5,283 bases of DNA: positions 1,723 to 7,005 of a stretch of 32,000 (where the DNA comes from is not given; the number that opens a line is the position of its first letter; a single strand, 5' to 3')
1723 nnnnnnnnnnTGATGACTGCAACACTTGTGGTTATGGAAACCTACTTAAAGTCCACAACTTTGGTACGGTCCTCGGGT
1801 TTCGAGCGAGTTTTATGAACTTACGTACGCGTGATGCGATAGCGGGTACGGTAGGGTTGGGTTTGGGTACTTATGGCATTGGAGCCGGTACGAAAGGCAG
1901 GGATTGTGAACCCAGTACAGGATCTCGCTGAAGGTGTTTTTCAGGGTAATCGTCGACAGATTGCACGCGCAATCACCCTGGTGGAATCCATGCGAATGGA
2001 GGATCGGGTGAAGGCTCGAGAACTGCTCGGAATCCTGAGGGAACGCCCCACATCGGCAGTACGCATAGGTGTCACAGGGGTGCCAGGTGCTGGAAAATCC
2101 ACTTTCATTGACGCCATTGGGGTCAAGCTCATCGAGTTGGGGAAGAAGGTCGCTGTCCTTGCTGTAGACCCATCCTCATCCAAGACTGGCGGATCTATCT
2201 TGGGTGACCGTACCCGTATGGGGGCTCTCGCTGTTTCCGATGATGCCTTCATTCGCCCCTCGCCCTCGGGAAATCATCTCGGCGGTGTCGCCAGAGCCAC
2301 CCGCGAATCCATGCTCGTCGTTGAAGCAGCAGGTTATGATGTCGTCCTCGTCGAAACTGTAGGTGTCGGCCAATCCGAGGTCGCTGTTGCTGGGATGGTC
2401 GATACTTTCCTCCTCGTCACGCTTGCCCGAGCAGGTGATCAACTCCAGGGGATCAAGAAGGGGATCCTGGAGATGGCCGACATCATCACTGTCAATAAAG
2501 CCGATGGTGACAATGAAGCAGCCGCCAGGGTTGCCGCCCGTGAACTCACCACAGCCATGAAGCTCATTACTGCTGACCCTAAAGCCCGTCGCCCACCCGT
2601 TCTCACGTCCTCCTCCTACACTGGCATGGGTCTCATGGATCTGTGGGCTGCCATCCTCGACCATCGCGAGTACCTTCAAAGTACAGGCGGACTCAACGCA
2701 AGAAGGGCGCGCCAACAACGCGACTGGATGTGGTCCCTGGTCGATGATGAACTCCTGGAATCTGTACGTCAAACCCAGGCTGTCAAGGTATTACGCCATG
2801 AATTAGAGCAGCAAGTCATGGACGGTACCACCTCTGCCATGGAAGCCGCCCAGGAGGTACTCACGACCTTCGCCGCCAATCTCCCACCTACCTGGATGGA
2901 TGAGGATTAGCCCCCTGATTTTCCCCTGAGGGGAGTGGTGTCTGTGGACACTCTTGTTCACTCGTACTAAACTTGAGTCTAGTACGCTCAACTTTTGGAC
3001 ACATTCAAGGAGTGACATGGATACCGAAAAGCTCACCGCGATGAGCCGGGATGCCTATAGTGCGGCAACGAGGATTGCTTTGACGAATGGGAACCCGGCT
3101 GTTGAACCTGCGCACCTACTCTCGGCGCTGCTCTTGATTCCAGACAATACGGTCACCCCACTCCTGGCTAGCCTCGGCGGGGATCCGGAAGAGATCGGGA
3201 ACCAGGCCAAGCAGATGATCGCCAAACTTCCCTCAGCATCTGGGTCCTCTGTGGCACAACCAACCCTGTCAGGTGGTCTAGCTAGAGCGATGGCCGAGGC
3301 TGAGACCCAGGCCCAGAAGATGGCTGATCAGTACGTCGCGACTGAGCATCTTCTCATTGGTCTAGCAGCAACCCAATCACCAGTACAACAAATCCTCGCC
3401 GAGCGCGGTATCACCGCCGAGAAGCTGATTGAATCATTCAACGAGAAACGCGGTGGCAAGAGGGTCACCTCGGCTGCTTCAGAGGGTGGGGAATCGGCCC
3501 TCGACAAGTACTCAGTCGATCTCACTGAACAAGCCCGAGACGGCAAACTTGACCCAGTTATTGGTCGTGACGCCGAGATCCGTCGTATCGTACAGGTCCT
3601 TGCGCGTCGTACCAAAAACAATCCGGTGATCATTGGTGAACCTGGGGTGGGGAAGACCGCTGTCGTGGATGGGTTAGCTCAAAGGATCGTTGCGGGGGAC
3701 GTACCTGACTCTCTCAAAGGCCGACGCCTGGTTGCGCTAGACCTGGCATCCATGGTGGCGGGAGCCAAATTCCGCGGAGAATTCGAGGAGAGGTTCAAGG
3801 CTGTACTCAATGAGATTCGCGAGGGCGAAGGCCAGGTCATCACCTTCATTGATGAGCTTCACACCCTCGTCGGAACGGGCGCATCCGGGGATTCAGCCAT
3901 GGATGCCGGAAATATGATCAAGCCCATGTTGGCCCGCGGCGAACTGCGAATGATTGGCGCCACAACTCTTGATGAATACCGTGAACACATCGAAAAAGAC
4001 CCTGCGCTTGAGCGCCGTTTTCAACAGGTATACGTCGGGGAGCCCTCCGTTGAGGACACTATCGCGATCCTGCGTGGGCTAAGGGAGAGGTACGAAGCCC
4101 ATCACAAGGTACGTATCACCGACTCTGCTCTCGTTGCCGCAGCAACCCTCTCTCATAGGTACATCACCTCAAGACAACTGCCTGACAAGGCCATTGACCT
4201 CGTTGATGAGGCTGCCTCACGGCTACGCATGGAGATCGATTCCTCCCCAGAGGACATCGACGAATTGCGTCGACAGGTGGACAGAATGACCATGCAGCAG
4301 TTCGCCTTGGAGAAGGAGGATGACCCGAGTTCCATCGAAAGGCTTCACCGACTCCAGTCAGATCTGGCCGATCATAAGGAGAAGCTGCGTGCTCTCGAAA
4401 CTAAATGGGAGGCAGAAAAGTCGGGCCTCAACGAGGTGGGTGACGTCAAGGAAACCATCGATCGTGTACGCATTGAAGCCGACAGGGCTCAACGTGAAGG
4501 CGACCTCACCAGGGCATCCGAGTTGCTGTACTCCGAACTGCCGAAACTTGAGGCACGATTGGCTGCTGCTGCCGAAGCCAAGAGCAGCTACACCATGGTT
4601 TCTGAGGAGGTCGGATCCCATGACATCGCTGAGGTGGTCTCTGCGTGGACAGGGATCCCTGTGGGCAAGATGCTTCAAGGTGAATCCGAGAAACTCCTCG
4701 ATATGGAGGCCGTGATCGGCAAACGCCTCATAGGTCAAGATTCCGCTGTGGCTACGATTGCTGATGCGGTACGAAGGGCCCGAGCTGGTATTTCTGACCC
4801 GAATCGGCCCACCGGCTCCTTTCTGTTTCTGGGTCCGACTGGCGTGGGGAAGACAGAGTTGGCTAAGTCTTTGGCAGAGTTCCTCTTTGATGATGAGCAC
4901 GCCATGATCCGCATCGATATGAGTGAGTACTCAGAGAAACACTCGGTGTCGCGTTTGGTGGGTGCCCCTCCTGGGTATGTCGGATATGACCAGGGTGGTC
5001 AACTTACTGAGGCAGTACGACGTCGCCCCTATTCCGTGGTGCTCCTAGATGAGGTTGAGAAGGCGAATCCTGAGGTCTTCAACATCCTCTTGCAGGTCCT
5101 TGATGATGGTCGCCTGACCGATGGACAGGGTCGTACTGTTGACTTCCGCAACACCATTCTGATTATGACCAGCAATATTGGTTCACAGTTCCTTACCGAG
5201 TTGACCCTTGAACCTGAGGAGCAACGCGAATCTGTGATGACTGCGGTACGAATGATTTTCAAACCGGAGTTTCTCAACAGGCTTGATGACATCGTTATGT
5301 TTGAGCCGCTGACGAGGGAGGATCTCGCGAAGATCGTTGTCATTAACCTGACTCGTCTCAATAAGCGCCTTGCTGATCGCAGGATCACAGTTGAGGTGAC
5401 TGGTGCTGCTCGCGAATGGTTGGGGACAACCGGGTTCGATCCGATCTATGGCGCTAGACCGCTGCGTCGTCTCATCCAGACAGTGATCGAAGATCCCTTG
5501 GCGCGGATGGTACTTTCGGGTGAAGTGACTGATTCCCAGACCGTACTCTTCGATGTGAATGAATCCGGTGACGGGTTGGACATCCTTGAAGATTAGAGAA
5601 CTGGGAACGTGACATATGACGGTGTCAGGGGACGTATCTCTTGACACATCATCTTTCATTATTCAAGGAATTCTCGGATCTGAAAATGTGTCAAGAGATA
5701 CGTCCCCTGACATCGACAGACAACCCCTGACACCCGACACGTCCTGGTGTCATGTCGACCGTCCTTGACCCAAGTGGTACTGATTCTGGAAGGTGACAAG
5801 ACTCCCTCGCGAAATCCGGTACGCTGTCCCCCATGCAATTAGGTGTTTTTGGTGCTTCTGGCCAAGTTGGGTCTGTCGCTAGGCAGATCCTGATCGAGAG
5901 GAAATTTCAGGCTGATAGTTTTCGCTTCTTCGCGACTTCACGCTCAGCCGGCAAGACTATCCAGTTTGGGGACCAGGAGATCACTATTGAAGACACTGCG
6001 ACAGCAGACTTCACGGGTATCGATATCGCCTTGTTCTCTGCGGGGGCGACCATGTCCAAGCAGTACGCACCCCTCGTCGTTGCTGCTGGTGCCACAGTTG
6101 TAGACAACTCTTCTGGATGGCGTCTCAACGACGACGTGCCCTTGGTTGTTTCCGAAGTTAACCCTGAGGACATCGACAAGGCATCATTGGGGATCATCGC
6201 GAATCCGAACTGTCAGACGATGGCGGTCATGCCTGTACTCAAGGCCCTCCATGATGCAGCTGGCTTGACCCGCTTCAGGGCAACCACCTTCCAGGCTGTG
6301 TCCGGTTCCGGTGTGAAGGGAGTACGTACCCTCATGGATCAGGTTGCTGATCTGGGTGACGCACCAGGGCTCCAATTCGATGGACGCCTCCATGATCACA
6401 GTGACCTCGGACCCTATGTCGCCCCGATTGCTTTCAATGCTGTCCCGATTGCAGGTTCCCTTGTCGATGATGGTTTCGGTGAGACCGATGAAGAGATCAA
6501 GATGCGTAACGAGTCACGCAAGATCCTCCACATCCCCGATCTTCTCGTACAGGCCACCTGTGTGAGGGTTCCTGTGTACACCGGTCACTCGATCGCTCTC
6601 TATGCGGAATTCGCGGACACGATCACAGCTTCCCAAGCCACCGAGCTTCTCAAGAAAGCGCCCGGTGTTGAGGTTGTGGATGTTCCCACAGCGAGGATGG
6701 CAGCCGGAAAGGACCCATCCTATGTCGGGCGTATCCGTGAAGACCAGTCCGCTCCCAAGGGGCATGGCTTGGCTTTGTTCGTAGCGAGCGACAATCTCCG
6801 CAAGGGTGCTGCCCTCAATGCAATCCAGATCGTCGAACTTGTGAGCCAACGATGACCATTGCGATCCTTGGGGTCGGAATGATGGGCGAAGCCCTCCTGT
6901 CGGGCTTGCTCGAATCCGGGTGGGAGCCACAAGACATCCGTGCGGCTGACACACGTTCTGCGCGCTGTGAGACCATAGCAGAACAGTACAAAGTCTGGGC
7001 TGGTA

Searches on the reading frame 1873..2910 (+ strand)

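Call 76: search_protein_families(library=pfam, proteins=[window:1873-2910:+], max_evalue=0.0001)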
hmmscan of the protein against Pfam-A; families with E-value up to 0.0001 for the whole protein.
window:1873-2910:+ (345 aa): 2 families
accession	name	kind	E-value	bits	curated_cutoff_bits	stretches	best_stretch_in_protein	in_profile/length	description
PF03308.22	MeaB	-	3.5e-105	351.3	23.1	1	30-301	1-271/273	Methylmalonyl Co-A mutase-associated GTPase MeaB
PF02492.25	cobW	-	2.9e-05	24.2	20.7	0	65-222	3-166/180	CobW/HypB/UreG, nucleotide-binding domain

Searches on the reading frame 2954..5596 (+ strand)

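Call 76: search_protein_families(library=pfam, proteins=[window:2954-5596:+], max_evalue=0.0001)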
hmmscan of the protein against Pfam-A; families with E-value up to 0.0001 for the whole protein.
window:2954-5596:+ (880 aa): 16 families
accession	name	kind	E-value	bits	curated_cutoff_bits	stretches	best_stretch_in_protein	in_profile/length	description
PF07724.20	AAA_2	-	1.3e-69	233.9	27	1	618-780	1-166/166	AAA domain (Cdc48 subfamily)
PF17871.7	AAA_lid_9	-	1.3e-34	118.6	22.8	1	365-467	1-103/104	AAA lid domain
PF10431.15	ClpB_D2-small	-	2.8e-27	95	21.9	1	786-864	1-79/81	C-terminal, D2-small domain, of ClpB protein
PF00004.35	AAA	-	1.6e-21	77.6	21.2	2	226-357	3-124/131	ATPase family associated with various cellular activities (AAA)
PF07728.20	AAA_5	-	8.4e-19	68.4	22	1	623-744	2-125/139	AAA domain (dynein-related subfamily)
PF02861.25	Clp_N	-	2.8e-18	66.2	20.7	2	116-166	1-52/53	Clp amino terminal domain, pathogenicity island component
PF13191.12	AAA_16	-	7.9e-13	49.7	32.6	1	202-248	2-51/167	AAA ATPase domain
PF13401.12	AAA_22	-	3e-12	47.4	27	0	621-718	6-110/130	AAA domain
PF00158.32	Sigma54_activat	-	5.4e-09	36.4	20.2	1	619-728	21-130/168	Sigma-54 interaction domain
PF01637.24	ATPase_2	-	3.3e-08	34.1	33.2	0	205-307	4-124/225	ATPase domain predominantly from Archaea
PF20030.5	bpMoxR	-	9.4e-07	28.5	27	0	623-727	34-132/205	MoxR domain in the MoxR-vWA-beta-propeller ternary systems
PF20720.3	nSTAND3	-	2.9e-06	27.5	27.2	0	624-658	21-55/155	Novel STAND NTPase 3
PF12775.13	AAA_7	-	9.6e-06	25.7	25.8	0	622-668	35-81/181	P-loop containing dynein motor region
PF23569.1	NBD_SMAX1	-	2e-05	24.8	27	0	207-308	17-121/212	SMAX1 nucleotide binding domain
PF05621.17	TniB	-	3.4e-05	23.8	22.4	0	243-361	70-184/189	Bacterial TniB protein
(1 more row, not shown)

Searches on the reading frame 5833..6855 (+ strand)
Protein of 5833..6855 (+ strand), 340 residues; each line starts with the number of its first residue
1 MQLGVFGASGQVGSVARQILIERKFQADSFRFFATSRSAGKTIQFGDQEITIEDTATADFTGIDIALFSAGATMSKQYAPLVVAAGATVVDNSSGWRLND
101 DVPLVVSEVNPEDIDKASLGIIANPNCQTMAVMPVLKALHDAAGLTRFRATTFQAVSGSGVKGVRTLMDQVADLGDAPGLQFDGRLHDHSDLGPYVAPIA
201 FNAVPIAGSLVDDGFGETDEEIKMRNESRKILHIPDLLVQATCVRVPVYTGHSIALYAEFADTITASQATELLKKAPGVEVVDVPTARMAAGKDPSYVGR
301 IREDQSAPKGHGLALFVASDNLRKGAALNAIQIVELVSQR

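Call 76: search_protein_families(library=pfam, proteins=[window:5833-6855:+], max_evalue=0.0001)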
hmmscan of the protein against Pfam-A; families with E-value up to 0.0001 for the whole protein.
window:5833-6855:+ (340 aa): 2 families
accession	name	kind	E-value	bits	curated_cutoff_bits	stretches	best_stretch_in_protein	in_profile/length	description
PF02774.23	Semialdhyde_dhC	-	6.4e-45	154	26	1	136-324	1-184/184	Semialdehyde dehydrogenase, dimerisation domain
PF01118.30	Semialdhyde_dh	-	2.1e-31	109.3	26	1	3-117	2-121/121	Semialdehyde dehydrogenase, NAD binding domain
